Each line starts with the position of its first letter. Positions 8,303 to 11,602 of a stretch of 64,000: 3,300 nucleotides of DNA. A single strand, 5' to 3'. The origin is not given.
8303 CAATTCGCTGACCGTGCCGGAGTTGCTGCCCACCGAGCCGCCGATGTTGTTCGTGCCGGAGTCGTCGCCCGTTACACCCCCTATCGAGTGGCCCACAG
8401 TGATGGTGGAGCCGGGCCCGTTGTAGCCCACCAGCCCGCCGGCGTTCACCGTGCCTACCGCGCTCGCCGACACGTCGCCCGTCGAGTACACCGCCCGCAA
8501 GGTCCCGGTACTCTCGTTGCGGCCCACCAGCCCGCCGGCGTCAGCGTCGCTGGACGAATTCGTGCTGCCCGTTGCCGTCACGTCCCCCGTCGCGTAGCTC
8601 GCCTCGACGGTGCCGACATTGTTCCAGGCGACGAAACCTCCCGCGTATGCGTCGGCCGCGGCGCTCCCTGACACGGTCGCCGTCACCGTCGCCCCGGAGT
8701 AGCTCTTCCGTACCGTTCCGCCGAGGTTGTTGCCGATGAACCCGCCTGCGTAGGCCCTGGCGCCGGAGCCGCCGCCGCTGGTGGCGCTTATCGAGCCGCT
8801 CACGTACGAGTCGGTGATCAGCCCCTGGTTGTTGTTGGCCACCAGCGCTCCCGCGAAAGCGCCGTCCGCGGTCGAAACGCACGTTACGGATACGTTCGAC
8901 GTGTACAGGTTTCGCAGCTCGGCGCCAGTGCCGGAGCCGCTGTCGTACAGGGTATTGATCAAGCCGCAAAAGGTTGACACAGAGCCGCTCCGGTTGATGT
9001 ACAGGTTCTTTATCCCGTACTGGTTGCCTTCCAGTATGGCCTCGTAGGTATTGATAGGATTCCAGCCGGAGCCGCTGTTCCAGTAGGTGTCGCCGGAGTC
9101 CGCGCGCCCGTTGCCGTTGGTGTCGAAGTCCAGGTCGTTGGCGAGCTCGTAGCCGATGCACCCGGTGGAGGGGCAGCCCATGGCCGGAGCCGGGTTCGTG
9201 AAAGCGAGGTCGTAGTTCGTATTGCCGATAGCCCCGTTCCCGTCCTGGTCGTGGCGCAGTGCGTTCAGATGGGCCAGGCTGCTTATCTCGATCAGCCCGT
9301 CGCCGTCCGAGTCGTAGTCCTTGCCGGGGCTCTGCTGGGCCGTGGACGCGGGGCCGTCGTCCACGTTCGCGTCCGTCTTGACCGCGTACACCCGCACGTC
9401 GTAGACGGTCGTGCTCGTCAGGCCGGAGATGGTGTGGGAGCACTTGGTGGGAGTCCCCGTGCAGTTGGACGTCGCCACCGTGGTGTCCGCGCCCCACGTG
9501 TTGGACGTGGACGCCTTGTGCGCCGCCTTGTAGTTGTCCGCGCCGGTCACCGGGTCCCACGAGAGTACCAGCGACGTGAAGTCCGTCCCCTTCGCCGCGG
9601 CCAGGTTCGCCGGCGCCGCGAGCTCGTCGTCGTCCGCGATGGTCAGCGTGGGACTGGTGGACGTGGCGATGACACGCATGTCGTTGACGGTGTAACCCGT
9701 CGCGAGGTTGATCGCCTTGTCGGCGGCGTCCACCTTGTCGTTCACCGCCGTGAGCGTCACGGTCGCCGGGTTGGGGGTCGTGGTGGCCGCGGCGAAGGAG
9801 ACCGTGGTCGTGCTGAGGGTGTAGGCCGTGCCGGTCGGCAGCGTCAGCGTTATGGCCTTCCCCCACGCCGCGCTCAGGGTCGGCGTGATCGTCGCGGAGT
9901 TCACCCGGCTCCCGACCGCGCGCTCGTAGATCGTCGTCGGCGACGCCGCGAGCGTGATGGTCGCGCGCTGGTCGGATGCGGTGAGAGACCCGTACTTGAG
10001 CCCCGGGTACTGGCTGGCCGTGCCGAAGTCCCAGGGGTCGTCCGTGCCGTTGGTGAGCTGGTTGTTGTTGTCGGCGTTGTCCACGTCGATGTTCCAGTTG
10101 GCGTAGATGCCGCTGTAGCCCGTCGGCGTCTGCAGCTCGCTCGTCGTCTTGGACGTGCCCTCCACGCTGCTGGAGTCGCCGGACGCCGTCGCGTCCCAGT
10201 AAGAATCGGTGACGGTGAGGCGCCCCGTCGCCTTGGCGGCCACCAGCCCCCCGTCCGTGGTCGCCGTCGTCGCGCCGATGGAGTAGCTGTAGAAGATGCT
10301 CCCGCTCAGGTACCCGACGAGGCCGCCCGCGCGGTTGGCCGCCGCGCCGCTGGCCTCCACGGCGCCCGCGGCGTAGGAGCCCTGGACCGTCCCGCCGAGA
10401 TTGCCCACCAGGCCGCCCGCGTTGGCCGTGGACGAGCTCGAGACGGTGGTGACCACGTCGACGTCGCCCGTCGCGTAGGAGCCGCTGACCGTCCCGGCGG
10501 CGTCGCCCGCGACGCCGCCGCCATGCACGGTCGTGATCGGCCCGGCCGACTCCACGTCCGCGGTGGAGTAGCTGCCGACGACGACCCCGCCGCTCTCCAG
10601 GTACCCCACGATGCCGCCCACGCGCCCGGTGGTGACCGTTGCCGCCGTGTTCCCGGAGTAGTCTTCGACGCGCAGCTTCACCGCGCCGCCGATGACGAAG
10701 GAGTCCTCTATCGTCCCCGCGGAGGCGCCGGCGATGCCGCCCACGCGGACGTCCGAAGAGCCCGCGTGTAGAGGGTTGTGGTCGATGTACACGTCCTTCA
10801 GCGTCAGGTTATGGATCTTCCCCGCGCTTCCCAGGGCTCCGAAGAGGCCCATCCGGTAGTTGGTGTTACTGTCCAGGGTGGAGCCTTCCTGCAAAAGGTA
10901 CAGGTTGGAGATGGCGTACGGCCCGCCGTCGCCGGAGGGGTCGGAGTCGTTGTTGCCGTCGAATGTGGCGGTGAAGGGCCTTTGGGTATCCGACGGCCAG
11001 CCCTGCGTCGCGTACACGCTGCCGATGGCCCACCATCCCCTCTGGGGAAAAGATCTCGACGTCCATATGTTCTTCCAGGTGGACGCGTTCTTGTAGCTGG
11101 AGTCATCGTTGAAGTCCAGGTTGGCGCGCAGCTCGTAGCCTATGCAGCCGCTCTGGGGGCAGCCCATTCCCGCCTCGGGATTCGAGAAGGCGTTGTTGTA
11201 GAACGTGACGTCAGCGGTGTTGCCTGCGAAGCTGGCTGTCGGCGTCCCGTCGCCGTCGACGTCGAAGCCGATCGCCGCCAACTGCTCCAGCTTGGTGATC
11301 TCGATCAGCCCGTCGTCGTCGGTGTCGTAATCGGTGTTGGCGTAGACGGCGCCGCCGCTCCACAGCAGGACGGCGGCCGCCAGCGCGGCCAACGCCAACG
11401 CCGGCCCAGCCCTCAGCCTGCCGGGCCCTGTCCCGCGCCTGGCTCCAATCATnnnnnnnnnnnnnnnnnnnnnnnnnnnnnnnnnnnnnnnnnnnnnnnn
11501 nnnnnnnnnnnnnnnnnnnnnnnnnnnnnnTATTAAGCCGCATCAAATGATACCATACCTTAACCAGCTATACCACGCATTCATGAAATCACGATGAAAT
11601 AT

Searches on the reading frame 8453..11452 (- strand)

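Call 12: search_protein_families(library=pfam, proteins=[window:8453-11452:-])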
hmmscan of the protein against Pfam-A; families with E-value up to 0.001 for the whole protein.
window:8453-11452:- (1000 aa): 2 families
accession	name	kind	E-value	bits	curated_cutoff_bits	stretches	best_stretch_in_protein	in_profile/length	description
PF07581.17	Glug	-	4.8e-15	55.3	20.5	0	972-995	5-28/28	The GLUG motif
PF00041.27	fn3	-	9.8e-06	26.1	25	1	613-694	2-72/84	Fibronectin type III domain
